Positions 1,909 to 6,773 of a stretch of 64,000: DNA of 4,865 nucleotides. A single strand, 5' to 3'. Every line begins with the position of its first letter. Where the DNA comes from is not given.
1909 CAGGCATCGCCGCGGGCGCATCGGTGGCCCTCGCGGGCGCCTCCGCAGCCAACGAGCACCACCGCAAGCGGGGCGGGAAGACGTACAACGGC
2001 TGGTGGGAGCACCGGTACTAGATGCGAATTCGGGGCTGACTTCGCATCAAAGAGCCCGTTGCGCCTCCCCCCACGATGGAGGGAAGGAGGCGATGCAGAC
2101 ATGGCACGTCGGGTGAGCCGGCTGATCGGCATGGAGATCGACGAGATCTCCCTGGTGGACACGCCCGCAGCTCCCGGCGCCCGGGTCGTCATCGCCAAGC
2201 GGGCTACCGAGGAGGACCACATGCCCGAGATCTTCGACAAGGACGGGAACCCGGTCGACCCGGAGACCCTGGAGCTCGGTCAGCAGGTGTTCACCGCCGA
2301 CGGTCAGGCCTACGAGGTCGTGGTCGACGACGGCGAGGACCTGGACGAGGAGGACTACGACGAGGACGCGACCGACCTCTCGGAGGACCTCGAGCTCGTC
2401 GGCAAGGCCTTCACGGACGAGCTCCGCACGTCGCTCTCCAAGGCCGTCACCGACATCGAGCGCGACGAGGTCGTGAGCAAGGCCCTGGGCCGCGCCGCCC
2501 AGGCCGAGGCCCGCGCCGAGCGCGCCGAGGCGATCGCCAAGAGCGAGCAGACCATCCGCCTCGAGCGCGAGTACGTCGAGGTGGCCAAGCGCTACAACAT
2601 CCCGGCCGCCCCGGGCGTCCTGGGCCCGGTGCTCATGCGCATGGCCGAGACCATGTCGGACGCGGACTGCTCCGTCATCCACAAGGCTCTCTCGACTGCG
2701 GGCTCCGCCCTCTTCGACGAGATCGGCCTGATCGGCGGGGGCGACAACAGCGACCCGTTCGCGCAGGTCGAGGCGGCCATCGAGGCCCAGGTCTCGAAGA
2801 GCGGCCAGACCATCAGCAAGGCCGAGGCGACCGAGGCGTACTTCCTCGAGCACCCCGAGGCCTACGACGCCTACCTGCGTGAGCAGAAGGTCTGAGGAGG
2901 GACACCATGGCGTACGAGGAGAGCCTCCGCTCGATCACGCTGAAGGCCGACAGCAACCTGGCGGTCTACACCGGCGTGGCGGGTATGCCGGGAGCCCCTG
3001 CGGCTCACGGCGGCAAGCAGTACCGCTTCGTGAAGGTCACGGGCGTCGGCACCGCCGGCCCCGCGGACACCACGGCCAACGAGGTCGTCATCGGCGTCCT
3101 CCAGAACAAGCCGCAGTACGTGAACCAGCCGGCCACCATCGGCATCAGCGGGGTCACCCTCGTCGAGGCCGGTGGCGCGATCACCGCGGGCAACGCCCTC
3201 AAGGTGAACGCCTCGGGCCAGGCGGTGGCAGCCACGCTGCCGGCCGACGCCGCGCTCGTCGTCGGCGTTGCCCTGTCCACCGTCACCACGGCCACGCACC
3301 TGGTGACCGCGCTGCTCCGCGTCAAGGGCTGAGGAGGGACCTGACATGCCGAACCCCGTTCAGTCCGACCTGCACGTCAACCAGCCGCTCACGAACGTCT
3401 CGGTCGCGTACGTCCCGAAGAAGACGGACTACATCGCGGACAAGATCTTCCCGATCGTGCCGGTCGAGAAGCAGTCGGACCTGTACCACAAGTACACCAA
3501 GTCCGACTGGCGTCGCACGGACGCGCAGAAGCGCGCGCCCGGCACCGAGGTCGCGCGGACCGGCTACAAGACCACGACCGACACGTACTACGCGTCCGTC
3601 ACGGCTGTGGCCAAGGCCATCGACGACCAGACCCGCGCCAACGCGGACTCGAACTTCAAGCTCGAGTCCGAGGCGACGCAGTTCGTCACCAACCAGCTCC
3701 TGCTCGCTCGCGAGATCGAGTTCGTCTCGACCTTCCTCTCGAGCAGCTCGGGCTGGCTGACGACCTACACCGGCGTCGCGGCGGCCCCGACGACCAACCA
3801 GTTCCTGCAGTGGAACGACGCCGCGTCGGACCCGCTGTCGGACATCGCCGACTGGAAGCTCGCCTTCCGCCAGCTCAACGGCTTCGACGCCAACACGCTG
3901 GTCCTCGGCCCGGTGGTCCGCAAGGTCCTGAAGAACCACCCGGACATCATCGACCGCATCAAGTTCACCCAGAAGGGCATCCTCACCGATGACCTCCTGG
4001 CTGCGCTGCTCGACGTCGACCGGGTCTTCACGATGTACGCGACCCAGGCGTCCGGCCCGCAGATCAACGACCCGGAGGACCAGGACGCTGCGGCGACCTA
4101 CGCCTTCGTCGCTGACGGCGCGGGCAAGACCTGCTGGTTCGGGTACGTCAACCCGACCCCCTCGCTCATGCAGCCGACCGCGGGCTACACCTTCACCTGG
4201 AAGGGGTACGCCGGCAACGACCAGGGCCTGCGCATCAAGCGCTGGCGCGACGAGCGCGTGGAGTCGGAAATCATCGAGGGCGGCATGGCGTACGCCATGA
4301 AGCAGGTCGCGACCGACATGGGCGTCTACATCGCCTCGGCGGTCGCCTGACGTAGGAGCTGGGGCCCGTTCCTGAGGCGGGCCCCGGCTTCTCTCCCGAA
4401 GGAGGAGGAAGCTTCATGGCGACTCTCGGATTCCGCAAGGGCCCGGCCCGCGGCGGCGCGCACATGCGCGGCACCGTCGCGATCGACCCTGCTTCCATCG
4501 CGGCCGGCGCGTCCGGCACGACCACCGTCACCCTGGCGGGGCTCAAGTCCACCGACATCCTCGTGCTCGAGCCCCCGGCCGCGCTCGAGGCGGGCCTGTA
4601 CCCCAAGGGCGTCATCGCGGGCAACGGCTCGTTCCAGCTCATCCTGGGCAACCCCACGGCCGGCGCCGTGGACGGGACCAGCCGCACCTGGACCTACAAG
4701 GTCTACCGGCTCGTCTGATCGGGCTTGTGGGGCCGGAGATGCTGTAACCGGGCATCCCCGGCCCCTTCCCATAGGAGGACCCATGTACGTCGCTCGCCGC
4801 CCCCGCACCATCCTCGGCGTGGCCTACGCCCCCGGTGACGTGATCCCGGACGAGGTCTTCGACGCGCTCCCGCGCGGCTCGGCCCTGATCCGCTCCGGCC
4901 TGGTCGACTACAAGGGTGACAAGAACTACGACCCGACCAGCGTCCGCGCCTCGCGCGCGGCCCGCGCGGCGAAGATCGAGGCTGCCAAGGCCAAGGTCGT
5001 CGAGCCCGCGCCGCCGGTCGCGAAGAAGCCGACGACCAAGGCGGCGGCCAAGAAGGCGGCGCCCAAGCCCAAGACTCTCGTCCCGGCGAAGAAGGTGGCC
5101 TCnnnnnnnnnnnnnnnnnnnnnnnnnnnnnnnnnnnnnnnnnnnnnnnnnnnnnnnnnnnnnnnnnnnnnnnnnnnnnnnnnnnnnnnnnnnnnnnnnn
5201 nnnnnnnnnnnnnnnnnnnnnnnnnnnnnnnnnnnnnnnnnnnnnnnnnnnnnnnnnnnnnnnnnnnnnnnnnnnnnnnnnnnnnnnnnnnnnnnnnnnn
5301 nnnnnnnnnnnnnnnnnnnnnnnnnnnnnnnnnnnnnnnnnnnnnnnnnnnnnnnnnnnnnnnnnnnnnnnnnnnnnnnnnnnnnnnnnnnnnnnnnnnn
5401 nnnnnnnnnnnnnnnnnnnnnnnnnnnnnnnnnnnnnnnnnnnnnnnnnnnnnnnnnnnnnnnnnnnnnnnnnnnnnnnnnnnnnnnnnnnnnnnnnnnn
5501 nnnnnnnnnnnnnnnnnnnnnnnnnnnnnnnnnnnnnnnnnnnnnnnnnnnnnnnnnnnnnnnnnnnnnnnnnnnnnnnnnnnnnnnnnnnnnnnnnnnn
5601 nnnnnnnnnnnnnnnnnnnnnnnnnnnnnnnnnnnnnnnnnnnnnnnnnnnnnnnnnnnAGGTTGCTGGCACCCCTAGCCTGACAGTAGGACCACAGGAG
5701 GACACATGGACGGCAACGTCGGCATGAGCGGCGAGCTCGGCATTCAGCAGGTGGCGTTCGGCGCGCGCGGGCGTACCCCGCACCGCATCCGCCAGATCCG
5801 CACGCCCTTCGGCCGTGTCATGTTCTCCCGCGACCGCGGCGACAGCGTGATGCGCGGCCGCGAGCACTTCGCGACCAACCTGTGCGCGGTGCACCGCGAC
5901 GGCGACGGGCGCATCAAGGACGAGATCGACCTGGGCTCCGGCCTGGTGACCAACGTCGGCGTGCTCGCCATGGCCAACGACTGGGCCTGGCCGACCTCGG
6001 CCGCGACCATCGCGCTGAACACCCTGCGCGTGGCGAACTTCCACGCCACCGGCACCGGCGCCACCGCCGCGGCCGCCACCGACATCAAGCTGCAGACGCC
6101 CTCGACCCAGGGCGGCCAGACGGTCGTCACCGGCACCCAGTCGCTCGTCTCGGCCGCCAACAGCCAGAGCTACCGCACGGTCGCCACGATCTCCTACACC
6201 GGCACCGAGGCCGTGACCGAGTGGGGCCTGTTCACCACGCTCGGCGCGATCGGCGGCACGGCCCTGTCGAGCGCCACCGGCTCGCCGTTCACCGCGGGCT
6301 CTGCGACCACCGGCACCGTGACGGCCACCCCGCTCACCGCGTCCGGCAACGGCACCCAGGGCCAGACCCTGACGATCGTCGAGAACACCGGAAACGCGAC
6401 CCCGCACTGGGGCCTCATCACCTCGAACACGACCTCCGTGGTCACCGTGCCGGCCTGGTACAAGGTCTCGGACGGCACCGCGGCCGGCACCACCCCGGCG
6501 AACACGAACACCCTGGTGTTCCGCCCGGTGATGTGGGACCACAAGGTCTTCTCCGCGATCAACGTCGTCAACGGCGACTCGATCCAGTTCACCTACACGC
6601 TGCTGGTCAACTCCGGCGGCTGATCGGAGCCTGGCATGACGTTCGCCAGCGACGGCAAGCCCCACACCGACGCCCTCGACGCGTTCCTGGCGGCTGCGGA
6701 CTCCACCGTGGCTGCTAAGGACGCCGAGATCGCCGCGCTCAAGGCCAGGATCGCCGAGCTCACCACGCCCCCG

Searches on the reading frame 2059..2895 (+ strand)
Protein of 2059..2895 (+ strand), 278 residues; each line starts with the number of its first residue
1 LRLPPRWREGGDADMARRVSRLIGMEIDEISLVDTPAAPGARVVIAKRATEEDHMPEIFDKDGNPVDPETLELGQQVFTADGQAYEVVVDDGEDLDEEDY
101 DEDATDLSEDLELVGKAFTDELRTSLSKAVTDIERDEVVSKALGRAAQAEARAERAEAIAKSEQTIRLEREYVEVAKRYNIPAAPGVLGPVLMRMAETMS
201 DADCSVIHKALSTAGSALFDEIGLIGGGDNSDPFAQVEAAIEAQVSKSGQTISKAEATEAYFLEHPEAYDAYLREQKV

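Call 9: search_protein_families(library=phrogs, proteins=[window:2059-2895:+], max_evalue=0.01)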
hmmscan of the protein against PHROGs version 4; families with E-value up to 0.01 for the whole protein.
window:2059-2895:+ (278 aa): 3 families
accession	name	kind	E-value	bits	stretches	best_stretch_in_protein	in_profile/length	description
phrog_17741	-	unknown function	2.1e-05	25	1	137-273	256-394/397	-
phrog_21715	-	unknown function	3e-05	24.5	1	20-143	116-226/381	-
phrog_80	-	head and packaging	0.0082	16.4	0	25-140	357-465/607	head maturation protease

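Call 10: search_protein_families(library=pfam, proteins=[window:2059-2895:+], max_evalue=0.01)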
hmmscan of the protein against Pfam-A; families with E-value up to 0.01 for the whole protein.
window:2059-2895:+ (278 aa): 0 families

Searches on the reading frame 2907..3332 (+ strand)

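Call 9: search_protein_families(library=phrogs, proteins=[window:2907-3332:+], max_evalue=0.01)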
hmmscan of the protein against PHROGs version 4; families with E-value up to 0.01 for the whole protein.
window:2907-3332:+ (141 aa): 1 family
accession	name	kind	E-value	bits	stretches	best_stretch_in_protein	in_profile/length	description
phrog_673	-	head and packaging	7.4e-15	56.6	1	37-129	31-120/260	head scaffolding protein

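Call 10: search_protein_families(library=pfam, proteins=[window:2907-3332:+], max_evalue=0.01)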
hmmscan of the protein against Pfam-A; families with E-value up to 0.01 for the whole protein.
window:2907-3332:+ (141 aa): 1 family
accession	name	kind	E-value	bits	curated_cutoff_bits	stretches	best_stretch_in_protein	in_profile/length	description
PF09956.15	Phage_cement_2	-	0.0071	17.2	24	0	57-134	28-98/103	Phage cement protein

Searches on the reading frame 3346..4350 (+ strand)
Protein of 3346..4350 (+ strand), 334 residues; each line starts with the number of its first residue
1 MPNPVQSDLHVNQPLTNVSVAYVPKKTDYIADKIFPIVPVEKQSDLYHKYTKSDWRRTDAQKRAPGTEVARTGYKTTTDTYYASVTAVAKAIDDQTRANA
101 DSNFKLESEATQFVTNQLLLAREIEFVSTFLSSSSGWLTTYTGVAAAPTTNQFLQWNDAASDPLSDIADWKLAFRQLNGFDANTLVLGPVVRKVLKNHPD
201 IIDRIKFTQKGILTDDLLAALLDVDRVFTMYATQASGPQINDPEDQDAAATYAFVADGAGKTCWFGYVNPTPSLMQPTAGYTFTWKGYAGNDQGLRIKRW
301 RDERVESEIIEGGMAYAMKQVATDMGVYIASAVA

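Call 9: search_protein_families(library=phrogs, proteins=[window:3346-4350:+], max_evalue=0.01)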
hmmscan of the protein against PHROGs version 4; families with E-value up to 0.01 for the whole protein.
window:3346-4350:+ (334 aa): 3 families
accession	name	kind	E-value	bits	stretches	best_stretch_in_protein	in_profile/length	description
phrog_1005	-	head and packaging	2.4e-86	290.9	1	2-334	3-315/315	major head protein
phrog_29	-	head and packaging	3e-10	40.8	1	143-230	178-258/439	major head protein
phrog_1650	-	head and packaging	7.7e-05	23.1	1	29-201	41-206/300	major head protein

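Call 10: search_protein_families(library=pfam, proteins=[window:3346-4350:+], max_evalue=0.01)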
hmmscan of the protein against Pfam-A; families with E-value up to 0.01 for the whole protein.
window:3346-4350:+ (334 aa): 0 families

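Call 12: search_dna_similar(query=window:3346-4350:+, collection=phages, mode=protein, max_rows=20, max_evalue=0.00001)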
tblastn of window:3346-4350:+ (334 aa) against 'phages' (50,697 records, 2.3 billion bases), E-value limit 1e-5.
Records with a match: 171; places in all: 171; records where one place covers at least 80% of the query: 148.
Best place of each record, by identity: <60% 171.
By first word of the organism name: Vibrio 64; Arthrobacter 14; Pseudomonas 12; Rhizobium 11; Klebsiella 9; Salmonella 9; Burkholderia 9; Roseobacter 6; Proteus 5; Escherichia 4; and 17 more.
By host as written in the record: Vibrio lentus 38; - 19; Arthrobacter sp. ATCC 21022 11; Pseudomonas aeruginosa 11; Klebsiella pneumoniae 7; Vibrio splendidus 6; Vibrio crassostreae 5; Burkholderia sp. 5; and 48 more.
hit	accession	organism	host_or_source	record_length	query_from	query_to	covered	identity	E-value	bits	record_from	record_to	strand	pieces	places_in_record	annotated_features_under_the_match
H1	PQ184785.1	Arthrobacter phage Kovu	Arthrobacter globiformis B-2979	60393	10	334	97%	43.5%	7e-68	236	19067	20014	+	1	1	29: major capsid protein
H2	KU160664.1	Arthrobacter phage Salgado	Arthrobacter sp. ATCC 21022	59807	10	333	97%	41.9%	1e-64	226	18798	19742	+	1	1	26: capsid protein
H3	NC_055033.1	Arthrobacter phage Salgado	Arthrobacter sp. ATCC 21022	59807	10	333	97%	41.9%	1e-64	226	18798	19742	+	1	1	26: major head protein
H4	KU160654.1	Arthrobacter phage Laroye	Arthrobacter sp. ATCC 21022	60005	10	333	97%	41.9%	1e-64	226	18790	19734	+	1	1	26: capsid protein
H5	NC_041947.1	Arthrobacter phage Laroye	Arthrobacter sp. ATCC 21022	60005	10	333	97%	41.9%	1e-64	226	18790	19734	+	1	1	26: major head protein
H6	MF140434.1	Arthrobacter phage Wheelbite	Arthrobacter sp. ATCC 21022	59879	10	333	97%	41.9%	2e-64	226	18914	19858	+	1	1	25: major capsid protein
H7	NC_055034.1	Arthrobacter phage Wheelbite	Arthrobacter sp. ATCC 21022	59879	10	333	97%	41.9%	2e-64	226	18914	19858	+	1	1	25: major head protein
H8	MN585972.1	Arthrobacter phage Edmundo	Arthrobacter sp. ATCC 21022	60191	10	333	97%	41.9%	2e-64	226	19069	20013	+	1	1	25: major capsid protein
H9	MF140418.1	Arthrobacter phage LiSara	Arthrobacter sp. ATCC 21022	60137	10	333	97%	41.9%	3e-64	225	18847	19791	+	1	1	25: major capsid protein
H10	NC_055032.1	Arthrobacter phage LiSara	Arthrobacter sp. ATCC 21022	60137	10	333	97%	41.9%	3e-64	225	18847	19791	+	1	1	25: major head protein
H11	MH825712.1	Microbacterium phage ValentiniPuff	Microbacterium paraoxydans NRRL B-14843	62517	1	334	100%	40.2%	2e-71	246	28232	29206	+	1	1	56: major capsid protein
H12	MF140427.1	Arthrobacter phage Shrooms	Arthrobacter sp. ATCC 21022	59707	10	334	97%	41.2%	9e-63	221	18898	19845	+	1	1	25: major capsid protein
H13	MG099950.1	Arthrobacter phage Waltz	Arthrobacter sp. ATCC 21022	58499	10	334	97%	40.9%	7e-63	221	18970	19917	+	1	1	major capsid protein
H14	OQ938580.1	Arthrobacter phage Ottawa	Arthrobacter globiformis B-2979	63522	1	326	98%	40.2%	1e-60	214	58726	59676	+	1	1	100: major capsid protein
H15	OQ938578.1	Arthrobacter phage Kharcho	Arthrobacter globiformis B-2979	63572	1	326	98%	40.2%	1e-60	214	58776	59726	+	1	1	100: major capsid protein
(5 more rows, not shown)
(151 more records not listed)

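Call 16: get_annotated_region(hit=H1, flank=12000)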
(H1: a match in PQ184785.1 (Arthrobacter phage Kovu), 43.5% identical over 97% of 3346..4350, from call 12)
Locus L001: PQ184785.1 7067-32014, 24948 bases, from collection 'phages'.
description: Arthrobacter phage Kovu, complete genome.
organism: Arthrobacter phage Kovu (NCBI taxid 3251004)
taxonomy: Viruses; Duplodnaviria; Heunggongvirae; Uroviricota; Caudoviricetes
host: Arthrobacter globiformis B-2979; source: soil; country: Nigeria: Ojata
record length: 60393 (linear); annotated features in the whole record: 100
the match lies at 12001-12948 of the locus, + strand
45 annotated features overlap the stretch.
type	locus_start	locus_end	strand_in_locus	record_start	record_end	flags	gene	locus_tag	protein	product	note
CDS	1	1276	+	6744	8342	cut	10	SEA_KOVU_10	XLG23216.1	terminase large subunit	-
CDS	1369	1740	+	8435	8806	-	11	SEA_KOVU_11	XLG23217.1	hypothetical protein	-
CDS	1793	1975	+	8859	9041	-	12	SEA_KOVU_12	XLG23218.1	hypothetical protein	-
CDS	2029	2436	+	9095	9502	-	13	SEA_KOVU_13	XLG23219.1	hypothetical protein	-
CDS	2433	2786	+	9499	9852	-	14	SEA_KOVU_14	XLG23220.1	hypothetical protein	-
CDS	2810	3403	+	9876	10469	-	15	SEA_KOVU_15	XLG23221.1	SSB protein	-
CDS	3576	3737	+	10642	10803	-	16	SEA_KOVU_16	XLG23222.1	hypothetical protein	-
CDS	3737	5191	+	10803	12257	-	17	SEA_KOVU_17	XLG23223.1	portal protein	-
CDS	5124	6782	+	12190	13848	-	18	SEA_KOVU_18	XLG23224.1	capsid maturation protease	-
CDS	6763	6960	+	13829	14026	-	19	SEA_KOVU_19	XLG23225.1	hypothetical protein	-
CDS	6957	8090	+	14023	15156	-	20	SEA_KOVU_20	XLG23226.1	RNA ligase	-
CDS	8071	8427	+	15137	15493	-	21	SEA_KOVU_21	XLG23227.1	VRR-Nuc domain protein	-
CDS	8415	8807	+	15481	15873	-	22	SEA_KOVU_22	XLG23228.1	nuclease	-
CDS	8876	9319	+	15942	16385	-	23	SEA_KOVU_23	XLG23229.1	hypothetical protein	-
CDS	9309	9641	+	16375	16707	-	24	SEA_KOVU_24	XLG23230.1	hypothetical protein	-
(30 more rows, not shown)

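Call 17: get_annotated_region(hit=H11, flank=12000)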
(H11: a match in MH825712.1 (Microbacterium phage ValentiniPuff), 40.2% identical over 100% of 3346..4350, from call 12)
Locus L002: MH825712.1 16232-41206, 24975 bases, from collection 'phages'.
description: Microbacterium phage ValentiniPuff, complete genome.
organism: Microbacterium phage ValentiniPuff (NCBI taxid 2315705)
taxonomy: Viruses; Duplodnaviria; Heunggongvirae; Uroviricota; Caudoviricetes
host: Microbacterium paraoxydans NRRL B-14843; source: soil; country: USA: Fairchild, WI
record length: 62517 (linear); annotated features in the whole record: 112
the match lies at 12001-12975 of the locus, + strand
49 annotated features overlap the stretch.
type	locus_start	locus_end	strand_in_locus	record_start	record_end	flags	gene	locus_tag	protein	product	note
CDS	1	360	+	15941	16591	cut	24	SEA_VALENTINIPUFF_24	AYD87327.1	hypothetical protein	-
CDS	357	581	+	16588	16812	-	25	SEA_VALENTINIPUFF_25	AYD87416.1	hypothetical protein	-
CDS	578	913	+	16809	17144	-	26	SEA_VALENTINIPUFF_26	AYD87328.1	hypothetical protein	-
CDS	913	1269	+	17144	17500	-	27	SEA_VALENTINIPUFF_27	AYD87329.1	hypothetical protein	-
CDS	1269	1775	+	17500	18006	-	28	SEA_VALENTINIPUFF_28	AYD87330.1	hypothetical protein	-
CDS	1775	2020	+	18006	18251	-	29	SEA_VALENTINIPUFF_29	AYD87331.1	hypothetical protein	-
CDS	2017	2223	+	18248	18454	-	30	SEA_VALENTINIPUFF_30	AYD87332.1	membrane protein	-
CDS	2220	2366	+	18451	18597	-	31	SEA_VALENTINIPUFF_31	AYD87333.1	hypothetical protein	-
CDS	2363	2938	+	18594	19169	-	32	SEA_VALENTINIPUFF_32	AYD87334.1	hypothetical protein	-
CDS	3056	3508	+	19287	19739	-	33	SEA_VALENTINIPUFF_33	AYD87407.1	hypothetical protein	-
CDS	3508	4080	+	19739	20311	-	34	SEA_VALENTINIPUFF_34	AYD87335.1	hypothetical protein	-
CDS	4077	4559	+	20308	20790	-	35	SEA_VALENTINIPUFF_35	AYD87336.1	hypothetical protein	-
CDS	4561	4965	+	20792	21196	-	36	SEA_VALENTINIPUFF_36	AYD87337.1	hypothetical protein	-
CDS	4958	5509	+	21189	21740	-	37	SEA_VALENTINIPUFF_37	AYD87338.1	hypothetical protein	-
CDS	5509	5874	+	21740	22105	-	38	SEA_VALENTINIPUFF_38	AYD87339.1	hypothetical protein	-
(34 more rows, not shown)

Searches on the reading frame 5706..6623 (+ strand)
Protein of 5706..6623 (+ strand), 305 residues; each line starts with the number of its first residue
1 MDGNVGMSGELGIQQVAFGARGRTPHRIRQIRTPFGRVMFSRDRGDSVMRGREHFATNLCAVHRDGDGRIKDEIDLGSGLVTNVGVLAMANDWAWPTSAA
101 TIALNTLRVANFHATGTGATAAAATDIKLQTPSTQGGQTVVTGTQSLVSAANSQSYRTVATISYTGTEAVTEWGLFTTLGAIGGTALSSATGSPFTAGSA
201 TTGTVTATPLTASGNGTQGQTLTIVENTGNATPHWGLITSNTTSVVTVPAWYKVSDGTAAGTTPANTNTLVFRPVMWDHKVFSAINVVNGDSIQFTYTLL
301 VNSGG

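Call 9: search_protein_families(library=phrogs, proteins=[window:5706-6623:+], max_evalue=0.01)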
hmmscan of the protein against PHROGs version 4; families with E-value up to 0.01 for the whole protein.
window:5706-6623:+ (305 aa): 0 families

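Call 10: search_protein_families(library=pfam, proteins=[window:5706-6623:+], max_evalue=0.01)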
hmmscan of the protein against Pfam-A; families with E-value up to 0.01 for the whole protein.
window:5706-6623:+ (305 aa): 0 families

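Call 53: search_protein_families(library=ncbifam, proteins=[window:5706-6623:+], max_evalue=0.1)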
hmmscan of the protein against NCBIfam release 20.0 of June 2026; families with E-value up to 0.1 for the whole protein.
window:5706-6623:+ (305 aa): 0 families

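Call 79: search_protein_families(library=pfam, alignment_id=A3, max_evalue=1)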
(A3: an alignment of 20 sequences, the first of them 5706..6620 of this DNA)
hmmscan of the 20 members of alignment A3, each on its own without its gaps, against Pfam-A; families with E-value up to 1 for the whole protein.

A. member 1, window:5706-6620:+ (305 aa): 0 families

B. families by the number of members that match (of 20 scanned): 6 families
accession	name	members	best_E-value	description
PF01308.23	Chlam_OMP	1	0.023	Chlamydia major outer membrane protein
PF16917.10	BPL_LplA_LipB_2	1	0.035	Biotin/lipoate A/B protein ligase family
PF23140.1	Gp80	1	0.077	Podophage GP4 fiber I protein gp80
PF11964.13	SpoIIAA-like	1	0.18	SpoIIAA-like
PF07618.16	DUF1580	1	0.29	Protein of unknown function (DUF1580)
PF14200.12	RicinB_lectin_2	1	0.42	Ricin-type beta-trefoil lectin domain-like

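Call 80: search_solved_structures(query=A3, max_evalue=1, show_alignments=2)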
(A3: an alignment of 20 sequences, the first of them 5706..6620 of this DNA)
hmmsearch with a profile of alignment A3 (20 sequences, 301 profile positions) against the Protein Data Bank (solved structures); distinct sequences matched with E-value up to 1: 0.

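Call 82: search_dna_similar(query=window:5706-6620:+, collection=phages, mode=protein, max_evalue=0.001, max_rows=30)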
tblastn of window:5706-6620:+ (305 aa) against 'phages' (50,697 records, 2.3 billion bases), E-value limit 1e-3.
No match.

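Call 83: find_homologous_proteins(query=window:5706-6620:+, max_evalue=0.00001)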
Query window:5706-6620:+ (305 aa): 1969 proteins with E <= 0.00001 among 8000 candidates; the best 120 are listed.
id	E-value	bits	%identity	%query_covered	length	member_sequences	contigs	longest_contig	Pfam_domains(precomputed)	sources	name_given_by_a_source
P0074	2.5e-192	656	100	100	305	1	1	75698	-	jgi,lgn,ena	-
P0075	1.1e-168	578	88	99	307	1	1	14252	-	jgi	jgi:hypothetical protein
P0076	2.8e-145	501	82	99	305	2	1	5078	-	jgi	jgi:hypothetical protein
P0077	1.9e-144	499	79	100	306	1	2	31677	-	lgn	-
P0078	4.0e-139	481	78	98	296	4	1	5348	-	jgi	-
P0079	1.5e-138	479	77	100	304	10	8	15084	-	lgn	-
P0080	2.5e-137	475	77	100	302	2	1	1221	-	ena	-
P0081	5.9e-129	448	74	100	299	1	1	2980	-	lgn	-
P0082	1.0e-125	437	73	99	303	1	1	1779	-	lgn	-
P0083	8.5e-124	431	71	100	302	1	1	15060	-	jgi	jgi:hypothetical protein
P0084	9.6e-121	421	71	100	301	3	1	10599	-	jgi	-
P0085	3.4e-120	419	72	92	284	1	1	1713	-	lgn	-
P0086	3.9e-118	412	67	100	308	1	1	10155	-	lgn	-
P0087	1.3e-117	411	72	93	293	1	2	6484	-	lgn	-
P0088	5.4e-116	405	72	93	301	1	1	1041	-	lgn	-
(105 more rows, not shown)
